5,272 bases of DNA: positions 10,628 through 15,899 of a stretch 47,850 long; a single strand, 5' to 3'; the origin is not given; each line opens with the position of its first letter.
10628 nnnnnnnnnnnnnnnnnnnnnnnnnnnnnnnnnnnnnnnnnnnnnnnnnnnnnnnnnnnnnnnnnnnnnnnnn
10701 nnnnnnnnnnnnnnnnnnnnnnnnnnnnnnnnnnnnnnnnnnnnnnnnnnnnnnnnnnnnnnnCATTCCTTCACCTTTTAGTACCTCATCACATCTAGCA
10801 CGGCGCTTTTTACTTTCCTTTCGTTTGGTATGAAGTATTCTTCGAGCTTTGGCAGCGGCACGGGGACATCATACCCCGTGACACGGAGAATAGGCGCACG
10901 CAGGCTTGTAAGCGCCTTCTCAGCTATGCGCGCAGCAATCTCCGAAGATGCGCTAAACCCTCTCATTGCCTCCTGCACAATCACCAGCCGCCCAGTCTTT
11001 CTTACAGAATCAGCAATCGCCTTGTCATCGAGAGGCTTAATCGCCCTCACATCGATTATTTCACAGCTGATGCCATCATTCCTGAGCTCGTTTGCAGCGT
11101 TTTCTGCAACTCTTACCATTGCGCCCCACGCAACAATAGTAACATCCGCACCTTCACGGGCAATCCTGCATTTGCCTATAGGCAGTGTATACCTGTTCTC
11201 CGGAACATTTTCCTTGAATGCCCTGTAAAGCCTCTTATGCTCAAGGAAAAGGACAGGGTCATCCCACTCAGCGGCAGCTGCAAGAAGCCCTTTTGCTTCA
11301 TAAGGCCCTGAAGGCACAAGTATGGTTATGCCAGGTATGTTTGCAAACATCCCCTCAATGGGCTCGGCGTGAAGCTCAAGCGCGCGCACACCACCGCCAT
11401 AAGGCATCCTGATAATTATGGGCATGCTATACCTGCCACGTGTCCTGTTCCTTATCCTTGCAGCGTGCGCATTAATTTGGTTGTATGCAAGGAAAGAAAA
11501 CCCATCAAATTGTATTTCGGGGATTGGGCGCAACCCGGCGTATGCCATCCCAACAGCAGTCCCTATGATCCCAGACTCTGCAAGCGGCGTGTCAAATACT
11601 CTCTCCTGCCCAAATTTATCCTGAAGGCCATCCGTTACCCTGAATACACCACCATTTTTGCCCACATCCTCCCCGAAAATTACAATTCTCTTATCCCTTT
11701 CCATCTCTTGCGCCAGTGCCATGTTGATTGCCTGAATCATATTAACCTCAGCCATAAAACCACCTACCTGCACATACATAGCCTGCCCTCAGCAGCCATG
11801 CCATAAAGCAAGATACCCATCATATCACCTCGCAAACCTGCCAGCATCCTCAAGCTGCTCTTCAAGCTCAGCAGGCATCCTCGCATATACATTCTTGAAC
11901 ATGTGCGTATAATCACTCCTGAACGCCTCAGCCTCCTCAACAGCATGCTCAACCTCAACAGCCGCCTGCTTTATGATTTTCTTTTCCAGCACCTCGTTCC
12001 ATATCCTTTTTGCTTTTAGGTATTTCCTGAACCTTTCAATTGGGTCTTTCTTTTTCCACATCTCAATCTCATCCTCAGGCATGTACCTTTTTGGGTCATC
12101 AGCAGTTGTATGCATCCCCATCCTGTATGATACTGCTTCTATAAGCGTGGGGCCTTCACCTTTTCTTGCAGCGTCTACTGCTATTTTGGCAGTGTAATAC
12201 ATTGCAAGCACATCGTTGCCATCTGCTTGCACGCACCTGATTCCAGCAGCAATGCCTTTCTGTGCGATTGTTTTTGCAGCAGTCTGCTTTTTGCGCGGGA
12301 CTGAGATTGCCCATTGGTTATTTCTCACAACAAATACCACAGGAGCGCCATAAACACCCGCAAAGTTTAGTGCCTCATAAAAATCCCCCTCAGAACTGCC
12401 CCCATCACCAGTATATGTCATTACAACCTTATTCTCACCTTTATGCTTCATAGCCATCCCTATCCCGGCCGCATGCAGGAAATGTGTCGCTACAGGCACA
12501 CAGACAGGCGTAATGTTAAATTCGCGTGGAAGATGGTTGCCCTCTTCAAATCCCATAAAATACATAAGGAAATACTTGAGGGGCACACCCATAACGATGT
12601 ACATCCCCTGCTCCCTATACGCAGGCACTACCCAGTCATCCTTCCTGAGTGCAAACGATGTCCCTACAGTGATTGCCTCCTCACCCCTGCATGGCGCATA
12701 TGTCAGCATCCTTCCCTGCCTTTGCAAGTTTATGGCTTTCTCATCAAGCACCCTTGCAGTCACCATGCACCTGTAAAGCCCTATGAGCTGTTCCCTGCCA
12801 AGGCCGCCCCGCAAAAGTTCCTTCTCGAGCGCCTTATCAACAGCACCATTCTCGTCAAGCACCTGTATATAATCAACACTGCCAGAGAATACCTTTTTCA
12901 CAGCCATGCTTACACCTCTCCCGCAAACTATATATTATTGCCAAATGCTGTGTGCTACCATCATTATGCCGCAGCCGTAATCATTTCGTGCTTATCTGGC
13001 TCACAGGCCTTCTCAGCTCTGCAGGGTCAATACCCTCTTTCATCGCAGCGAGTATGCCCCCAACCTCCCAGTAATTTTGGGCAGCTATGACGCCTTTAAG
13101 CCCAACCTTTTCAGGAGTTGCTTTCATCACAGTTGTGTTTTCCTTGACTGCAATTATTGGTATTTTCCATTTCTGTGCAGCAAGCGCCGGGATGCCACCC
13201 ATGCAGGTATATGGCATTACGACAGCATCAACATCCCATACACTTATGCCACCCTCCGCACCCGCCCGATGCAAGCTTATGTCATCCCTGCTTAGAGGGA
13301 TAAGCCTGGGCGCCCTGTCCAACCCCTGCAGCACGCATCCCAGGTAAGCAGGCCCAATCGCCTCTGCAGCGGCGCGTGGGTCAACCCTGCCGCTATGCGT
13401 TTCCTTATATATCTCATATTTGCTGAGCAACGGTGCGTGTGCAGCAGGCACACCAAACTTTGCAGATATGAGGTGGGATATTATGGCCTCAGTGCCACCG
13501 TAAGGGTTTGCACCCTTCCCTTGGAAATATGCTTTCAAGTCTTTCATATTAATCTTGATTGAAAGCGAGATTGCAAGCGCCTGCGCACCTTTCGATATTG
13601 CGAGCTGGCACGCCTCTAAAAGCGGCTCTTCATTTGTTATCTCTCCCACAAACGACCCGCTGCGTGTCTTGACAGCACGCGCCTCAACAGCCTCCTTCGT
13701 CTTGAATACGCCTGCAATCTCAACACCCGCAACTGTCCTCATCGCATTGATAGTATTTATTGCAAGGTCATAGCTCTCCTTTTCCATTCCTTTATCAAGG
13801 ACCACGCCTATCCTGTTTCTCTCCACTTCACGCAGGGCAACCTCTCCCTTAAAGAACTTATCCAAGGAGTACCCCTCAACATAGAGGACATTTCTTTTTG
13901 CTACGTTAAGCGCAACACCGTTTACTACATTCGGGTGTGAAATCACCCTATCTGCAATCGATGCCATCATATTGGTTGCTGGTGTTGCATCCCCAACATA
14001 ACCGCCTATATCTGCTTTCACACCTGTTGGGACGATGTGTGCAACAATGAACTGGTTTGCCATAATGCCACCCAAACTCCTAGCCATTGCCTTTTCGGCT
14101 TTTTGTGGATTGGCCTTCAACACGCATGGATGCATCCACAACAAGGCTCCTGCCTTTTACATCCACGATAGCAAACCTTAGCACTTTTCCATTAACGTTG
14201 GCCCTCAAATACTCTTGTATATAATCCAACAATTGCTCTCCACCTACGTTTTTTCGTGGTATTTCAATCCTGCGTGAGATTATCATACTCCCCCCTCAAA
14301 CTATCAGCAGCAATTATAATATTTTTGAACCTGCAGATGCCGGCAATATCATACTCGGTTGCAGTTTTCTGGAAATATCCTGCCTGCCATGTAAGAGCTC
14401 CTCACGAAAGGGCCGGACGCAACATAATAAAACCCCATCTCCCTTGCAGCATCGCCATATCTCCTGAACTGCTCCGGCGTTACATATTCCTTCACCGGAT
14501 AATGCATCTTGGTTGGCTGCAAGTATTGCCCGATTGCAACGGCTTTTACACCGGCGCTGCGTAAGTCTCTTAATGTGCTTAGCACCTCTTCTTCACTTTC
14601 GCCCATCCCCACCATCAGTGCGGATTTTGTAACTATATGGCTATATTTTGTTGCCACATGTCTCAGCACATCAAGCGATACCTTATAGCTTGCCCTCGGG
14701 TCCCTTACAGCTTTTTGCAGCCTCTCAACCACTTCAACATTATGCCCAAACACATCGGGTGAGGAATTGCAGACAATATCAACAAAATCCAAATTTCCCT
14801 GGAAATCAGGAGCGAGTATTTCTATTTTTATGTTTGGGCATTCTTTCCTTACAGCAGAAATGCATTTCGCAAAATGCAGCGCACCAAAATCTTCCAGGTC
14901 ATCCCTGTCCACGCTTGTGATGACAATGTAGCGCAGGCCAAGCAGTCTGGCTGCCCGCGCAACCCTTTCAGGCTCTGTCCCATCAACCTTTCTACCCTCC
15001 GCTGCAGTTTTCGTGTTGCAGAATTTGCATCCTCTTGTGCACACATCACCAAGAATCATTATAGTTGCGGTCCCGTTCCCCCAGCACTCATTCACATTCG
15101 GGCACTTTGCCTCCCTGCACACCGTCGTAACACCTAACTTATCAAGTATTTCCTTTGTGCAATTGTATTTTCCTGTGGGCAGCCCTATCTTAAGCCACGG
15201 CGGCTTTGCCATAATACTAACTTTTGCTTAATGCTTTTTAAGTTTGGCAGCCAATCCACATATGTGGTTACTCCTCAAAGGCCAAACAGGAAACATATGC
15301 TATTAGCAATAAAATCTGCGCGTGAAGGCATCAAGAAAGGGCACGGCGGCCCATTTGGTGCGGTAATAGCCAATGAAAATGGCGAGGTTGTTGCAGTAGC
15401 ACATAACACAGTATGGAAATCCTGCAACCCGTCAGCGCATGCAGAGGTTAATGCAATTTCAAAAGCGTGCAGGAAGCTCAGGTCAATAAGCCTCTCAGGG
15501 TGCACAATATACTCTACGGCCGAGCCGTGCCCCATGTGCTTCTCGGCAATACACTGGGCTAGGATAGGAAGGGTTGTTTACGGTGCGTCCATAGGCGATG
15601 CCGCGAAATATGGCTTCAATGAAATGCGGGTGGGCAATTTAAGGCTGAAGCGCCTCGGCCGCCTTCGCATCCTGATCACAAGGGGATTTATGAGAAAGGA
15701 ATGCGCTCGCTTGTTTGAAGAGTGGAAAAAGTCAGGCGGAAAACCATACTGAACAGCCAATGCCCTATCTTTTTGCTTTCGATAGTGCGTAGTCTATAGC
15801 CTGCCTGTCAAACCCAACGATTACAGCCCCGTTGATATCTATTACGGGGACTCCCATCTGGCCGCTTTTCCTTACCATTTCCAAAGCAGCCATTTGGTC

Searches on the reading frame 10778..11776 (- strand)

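Call 10: search_protein_families(library=pfam, proteins=[window:10778-11776:-], max_evalue=0.01)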
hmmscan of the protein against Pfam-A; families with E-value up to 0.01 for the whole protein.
window:10778-11776:- (332 aa): 4 families
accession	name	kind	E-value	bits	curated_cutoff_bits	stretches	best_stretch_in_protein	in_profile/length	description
PF02779.29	Transket_pyr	-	2.9e-41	141.5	27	1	10-185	2-173/174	Transketolase, pyrimidine binding domain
PF02780.25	Transketolase_C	-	1.2e-39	135.5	25.9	1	201-322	1-124/124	Transketolase, C-terminal domain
PF17147.9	PFOR_II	-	1.5e-05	25.8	27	1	210-287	1-81/102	Pyruvate:ferredoxin oxidoreductase core domain II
PF22613.1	Transketolase_C_1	-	0.0017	19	27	1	208-251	10-53/113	Transketolase-like TK C-terminal domain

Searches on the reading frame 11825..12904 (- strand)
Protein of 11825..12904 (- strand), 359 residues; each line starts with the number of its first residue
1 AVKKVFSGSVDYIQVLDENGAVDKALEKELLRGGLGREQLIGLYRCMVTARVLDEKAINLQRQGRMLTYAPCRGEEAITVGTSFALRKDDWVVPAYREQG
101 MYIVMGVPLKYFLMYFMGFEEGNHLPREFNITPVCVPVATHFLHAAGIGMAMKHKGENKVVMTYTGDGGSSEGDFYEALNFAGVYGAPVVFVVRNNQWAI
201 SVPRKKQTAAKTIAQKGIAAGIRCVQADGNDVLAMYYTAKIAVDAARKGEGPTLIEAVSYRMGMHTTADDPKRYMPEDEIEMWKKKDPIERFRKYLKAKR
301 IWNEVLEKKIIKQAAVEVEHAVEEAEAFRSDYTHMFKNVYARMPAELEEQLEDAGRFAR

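Call 10: search_protein_families(library=pfam, proteins=[window:11825-12904:-], max_evalue=0.01)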
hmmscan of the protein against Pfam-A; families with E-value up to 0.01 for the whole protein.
window:11825-12904:- (359 aa): 3 families
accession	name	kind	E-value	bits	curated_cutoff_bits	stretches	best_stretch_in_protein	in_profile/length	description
PF00676.26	E1_dh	-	3e-88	296.1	22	1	44-327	1-293/300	Dehydrogenase E1 component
PF13292.11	DXP_synthase_N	-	2e-05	24.4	21.2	1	143-202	118-177/274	1-deoxy-D-xylulose-5-phosphate synthase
PF02775.26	TPP_enzyme_C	-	0.0012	19.1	21.9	1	145-256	35-150/151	Thiamine pyrophosphate enzyme, C-terminal TPP binding domain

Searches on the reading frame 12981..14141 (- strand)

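Call 10: search_protein_families(library=pfam, proteins=[window:12981-14141:-], max_evalue=0.01)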
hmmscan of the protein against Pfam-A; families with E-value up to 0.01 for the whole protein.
window:12981-14141:- (386 aa): 1 family
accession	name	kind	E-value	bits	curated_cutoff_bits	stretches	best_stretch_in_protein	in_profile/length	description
PF11805.13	DUF3326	-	6.1e-100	335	25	1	36-376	5-336/337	Protein of unknown function (DUF3326)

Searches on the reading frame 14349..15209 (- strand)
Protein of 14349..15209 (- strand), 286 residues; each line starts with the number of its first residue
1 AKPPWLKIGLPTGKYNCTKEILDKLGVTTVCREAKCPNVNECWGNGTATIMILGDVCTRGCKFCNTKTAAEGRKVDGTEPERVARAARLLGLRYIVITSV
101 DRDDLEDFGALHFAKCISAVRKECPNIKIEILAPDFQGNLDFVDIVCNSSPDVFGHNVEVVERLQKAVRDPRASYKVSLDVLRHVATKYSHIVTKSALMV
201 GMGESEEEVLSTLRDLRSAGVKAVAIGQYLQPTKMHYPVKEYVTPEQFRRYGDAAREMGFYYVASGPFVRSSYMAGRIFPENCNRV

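Call 10: search_protein_families(library=pfam, proteins=[window:14349-15209:-], max_evalue=0.01)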
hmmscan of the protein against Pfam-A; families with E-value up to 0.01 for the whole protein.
window:14349-15209:- (286 aa): 2 families
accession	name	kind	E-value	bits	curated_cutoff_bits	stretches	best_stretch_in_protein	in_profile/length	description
PF04055.27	Radical_SAM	-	8e-19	68.8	29.5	1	51-216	1-166/166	Radical SAM superfamily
PF16881.10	LIAS_N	-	6.2e-05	23.8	27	1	3-36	62-96/96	N-terminal domain of lipoyl synthase of Radical_SAM family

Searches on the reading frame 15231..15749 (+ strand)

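Call 10: search_protein_families(library=pfam, proteins=[window:15231-15749:+], max_evalue=0.01)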
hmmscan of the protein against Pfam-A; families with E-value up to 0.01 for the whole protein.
window:15231-15749:+ (173 aa): 5 families
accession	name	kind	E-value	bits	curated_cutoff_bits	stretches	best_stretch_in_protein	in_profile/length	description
PF00383.29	dCMP_cyt_deam_1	-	1.3e-27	96.1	25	1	19-118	4-101/102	Cytidine and deoxycytidylate deaminase zinc-binding region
PF14437.12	MafB19-deam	-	3.7e-22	79.2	27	1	21-133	5-117/142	MafB19-like deaminase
PF14439.12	Bd3614-deam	-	2e-08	34.7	38.5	1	44-110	12-78/113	Bd3614-like deaminase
PF13456.12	RVT_3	-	0.0011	19.3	21.6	1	40-81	13-53/123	Reverse transcriptase-like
PF18750.7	SNAD4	-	0.0054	17.2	27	0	59-107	22-71/130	Secreted Novel AID/APOBEC-like Deaminase 4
